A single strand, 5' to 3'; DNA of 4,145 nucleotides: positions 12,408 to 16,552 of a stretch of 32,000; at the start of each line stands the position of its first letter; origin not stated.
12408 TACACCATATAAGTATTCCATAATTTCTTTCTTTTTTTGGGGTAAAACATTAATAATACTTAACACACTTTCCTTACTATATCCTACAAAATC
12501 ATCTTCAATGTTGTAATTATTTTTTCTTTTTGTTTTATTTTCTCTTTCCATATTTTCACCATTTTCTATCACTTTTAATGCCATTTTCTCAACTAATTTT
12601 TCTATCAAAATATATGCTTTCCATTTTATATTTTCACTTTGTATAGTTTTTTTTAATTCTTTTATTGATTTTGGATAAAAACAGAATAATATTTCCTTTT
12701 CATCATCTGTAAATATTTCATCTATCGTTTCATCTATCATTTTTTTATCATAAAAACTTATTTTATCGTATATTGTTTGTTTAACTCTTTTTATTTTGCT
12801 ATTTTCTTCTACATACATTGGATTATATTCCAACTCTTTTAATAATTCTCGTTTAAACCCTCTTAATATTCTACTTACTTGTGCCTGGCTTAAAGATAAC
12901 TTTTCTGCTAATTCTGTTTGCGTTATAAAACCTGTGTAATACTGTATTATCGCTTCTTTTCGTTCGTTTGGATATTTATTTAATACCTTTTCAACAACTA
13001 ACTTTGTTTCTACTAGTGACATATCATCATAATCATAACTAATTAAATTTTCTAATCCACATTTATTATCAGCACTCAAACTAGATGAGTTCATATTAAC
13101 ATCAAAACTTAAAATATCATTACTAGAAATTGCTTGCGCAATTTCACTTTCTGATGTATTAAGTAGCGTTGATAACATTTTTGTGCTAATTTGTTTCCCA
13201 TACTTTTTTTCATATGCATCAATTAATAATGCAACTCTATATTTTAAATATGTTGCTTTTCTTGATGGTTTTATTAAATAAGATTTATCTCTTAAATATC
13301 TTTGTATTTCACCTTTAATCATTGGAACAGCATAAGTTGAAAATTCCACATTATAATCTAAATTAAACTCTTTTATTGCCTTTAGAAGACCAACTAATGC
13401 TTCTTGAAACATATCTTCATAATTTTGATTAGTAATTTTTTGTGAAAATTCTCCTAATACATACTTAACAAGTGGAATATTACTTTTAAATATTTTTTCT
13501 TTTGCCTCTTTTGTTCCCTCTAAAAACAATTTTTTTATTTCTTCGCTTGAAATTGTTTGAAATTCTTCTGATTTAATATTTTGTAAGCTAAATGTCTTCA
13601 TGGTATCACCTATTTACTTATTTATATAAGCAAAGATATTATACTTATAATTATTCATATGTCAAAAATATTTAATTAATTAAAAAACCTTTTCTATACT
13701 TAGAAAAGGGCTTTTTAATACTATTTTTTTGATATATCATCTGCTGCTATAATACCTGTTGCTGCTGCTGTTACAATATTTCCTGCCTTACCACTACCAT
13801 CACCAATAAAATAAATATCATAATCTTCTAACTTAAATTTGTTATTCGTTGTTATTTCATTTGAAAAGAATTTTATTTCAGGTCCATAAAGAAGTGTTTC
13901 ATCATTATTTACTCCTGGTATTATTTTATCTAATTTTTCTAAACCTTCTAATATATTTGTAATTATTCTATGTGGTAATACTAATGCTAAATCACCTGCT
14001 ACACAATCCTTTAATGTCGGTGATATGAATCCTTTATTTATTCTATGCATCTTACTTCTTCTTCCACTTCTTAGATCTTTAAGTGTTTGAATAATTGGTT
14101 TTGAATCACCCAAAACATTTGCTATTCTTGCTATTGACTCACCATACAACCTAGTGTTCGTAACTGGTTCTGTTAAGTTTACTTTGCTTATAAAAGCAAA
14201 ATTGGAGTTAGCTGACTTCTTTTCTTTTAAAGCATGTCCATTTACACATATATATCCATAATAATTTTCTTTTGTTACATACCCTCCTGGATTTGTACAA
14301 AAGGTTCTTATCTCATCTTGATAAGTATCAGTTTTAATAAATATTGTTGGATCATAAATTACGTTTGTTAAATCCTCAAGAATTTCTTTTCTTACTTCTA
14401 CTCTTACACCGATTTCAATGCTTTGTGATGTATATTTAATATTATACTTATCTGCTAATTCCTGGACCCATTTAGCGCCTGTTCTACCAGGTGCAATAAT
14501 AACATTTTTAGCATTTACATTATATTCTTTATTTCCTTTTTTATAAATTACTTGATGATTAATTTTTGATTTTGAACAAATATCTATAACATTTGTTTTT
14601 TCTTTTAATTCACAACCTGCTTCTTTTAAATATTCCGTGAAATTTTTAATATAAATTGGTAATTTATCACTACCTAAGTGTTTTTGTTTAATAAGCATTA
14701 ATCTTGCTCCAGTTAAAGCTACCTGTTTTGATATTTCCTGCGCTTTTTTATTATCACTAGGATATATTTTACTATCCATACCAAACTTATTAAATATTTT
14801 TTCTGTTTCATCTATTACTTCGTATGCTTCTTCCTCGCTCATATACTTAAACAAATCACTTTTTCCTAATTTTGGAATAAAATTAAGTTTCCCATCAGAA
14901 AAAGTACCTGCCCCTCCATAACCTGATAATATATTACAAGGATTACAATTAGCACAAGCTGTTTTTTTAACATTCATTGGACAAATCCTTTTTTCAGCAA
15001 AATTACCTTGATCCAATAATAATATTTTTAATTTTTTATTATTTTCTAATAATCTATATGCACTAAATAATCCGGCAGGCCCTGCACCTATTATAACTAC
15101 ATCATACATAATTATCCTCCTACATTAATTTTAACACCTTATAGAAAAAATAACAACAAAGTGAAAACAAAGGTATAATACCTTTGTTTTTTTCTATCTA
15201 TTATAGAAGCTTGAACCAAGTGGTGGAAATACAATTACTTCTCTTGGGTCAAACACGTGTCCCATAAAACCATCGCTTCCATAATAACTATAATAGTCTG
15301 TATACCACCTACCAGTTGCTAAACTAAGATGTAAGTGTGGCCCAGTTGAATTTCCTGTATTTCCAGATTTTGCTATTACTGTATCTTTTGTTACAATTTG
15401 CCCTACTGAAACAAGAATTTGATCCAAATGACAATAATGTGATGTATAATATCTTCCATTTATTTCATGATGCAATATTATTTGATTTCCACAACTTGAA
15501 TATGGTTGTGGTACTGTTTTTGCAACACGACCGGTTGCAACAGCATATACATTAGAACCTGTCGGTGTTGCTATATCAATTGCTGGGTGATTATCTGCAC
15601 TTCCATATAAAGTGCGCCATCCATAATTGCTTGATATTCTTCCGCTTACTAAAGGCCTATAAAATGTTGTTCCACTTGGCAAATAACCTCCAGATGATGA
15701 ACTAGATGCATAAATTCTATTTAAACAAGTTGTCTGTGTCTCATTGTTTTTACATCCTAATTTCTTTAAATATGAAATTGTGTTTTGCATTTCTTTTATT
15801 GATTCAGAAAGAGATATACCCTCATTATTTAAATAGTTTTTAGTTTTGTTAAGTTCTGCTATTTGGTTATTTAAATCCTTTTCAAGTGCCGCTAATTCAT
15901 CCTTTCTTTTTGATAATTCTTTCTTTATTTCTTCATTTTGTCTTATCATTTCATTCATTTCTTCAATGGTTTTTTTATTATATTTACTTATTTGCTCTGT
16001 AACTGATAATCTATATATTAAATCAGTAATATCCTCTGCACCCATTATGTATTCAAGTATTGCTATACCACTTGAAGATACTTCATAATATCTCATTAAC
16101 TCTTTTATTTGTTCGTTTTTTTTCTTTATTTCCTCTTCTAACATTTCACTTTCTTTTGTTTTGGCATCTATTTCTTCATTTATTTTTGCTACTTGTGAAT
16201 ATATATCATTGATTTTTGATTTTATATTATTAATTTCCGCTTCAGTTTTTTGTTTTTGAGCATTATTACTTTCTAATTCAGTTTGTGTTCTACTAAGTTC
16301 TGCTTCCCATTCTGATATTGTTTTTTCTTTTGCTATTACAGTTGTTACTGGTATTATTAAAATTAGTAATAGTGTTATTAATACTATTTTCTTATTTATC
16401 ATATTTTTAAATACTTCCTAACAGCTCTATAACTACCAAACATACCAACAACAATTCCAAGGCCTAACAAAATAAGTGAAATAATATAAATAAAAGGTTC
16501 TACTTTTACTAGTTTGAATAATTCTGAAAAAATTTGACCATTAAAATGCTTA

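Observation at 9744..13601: Giant 1285-aa sigma factor fused to extra HTH repeats, a TPR array and a terminal HTH: a possible one-component sigma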

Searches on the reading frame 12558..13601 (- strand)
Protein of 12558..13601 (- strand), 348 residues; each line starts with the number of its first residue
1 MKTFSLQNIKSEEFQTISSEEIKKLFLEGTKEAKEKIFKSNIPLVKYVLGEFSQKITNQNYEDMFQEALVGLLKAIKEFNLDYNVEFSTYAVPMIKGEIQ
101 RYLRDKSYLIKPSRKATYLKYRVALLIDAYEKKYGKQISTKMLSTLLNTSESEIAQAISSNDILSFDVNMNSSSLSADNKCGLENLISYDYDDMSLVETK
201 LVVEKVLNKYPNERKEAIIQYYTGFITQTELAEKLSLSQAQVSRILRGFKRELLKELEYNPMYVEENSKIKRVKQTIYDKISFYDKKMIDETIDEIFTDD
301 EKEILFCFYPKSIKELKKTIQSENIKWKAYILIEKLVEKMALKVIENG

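Call 40: search_solved_structures(query=window:12558-13601:-, max_evalue=0.001, show_alignments=2)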
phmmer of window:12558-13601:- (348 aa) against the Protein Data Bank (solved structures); distinct sequences matched with E-value up to 0.001: 56.
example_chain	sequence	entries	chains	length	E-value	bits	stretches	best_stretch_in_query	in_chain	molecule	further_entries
1l0o_C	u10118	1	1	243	1.1e-23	87.3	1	19-247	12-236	sigma factor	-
8x6g_H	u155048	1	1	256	2.7e-21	79.5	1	29-252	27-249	RNA polymerase sigma factor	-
6pfv_A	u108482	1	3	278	4.8e-10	42.5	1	24-246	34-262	RNA polymerase sigma factor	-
6pfj_A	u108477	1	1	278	5.4e-10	42.4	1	24-246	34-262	RNA polymerase sigma factor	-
8b3z_A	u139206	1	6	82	2.6e-07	33.5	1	29-106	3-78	RNA polymerase sigma factor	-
7lq4_A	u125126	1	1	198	3e-07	33.3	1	30-104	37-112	WhiG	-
8vjl_B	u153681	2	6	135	3.5e-07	33.2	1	6-106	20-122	RNA polymerase sigma factor | RNA polymerase sigma-K factor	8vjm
8gzg_F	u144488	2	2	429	4.9e-07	32.7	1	21-111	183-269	RNA polymerase sigma factor SigA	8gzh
9dvs_G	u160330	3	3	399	8.5e-07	31.9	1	21-112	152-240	RNA polymerase sigma factor SigA1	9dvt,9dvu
8h3v_G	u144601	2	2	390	2.8e-06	30.2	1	31-113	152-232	RNA polymerase sigma factor SigA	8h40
9wsm_F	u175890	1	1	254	1.3e-05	28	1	31-245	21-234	RNA polymerase sigma factor FliA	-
9wsf_A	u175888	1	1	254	1.3e-05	28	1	31-245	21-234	RNA polymerase sigma factor FliA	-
8hkc_E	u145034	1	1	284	1.4e-05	27.9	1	23-120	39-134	RNA polymerase sigma factor RpoH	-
5h6x_A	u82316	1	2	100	1.6e-05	27.7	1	23-105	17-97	RNA polymerase sigma factor RpoS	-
8x6f_E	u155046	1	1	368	1.8e-05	27.5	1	21-111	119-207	RNA polymerase sigma factor SigA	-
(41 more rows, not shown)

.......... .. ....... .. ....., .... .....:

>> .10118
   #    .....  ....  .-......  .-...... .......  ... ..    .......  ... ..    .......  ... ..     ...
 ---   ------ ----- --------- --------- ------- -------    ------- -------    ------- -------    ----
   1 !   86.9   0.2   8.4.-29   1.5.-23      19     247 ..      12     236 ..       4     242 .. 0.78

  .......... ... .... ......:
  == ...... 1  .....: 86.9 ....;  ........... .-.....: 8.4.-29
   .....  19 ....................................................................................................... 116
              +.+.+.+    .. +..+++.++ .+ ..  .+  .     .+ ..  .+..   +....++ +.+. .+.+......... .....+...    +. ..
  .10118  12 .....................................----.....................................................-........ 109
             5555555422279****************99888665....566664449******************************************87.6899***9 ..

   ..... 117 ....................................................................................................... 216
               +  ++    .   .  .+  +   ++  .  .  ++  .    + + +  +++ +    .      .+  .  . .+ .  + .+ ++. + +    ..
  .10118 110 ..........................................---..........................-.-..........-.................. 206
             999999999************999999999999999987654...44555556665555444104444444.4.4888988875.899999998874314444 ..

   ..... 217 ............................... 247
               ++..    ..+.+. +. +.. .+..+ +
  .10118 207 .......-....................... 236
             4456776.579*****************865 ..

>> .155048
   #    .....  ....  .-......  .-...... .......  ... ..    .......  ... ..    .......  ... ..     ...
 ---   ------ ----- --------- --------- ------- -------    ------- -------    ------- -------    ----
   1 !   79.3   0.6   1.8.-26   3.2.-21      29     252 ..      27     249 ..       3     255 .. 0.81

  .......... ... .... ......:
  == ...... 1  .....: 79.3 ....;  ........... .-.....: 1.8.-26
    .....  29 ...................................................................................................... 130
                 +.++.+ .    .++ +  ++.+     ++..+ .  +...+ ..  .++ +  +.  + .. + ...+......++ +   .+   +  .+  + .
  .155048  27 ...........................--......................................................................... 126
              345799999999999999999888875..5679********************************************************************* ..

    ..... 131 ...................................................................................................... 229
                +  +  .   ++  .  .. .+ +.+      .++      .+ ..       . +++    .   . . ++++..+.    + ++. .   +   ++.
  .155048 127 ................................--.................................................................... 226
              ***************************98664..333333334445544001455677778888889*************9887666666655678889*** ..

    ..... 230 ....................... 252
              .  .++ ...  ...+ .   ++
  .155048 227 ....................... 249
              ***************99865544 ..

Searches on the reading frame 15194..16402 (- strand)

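Call 9: search_protein_families(library=pfam, proteins=[window:15194-16402:-], max_evalue=0.00001)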
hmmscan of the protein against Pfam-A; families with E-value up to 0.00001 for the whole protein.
window:15194-16402:- (402 aa): 3 families
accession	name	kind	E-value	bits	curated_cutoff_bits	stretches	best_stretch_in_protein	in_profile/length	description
PF01551.29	Peptidase_M23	-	1.1e-23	83.7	28.7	1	271-364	2-90/96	Peptidase family M23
PF24568.1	CC_PcsB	-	2.6e-11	43.7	27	1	87-152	3-68/75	Peptidoglycan hydrolase PcsB, coiled-coil domain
PF10473.14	CENP-F_leu_zip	-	1.5e-06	28.8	34.5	0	28-117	25-114/140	Leucine-rich repeats of kinetochore protein Cenp-F/LEK1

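Call 91: search_protein_families(library=ncbifam, proteins=[window:15194-16402:-], max_evalue=0.00001)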
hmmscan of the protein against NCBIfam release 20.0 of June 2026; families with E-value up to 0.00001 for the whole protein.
window:15194-16402:- (402 aa): 11 families
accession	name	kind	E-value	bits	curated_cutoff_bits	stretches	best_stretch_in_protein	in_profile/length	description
NF008652.0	PRK11649.1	equivalog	3.7e-19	68.7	341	1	254-361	292-397/439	murein DD-endopeptidase MepM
NF052336.1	PdgHdaseHSB100310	equivalog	8.8e-19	68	500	1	246-362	34-142/316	peptidoglycan hydrolase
NF052530.1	Heli_ShapePgp3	exception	4.9e-17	61.9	300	1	194-362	92-252/270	peptidoglycan metallopeptidase Pgp3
NF053825.1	PdgNdpepShyA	equivalog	1.6e-16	60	700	1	255-361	276-380/425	peptidoglycan DD-endopeptidase ShyA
NF040883.1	amid_act_ActS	equivalog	2.8e-11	43.2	375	1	165-359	39-218/242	amidase activator ActS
NF053824.1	PdgNdpepShyC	equivalog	4e-11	42.5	700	1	250-359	271-378/429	peptidoglycan DD-endopeptidase ShyC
NF041208.1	celldiv_DipM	equivalog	2.4e-10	40.2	740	1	243-360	293-403/419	cell division endopeptidase DipM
NF052529.1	PG_M23_Pgp6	exception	2.3e-08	33.2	600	1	172-361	227-419/452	peptidoglycan metallopeptidase Pgp6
TIGR04523.1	Mplasa_alph_rch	subfamily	6.3e-08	31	270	1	26-215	95-286/745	helix-rich protein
NF050804.1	CellDivDipMCaul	equivalog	8.8e-07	28.1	900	1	251-360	510-612/634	cell division endopeptidase DipM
TIGR02168.1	SMC_prok_B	equivalog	9e-07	27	567.35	1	29-210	234-417/1181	chromosome segregation protein SMC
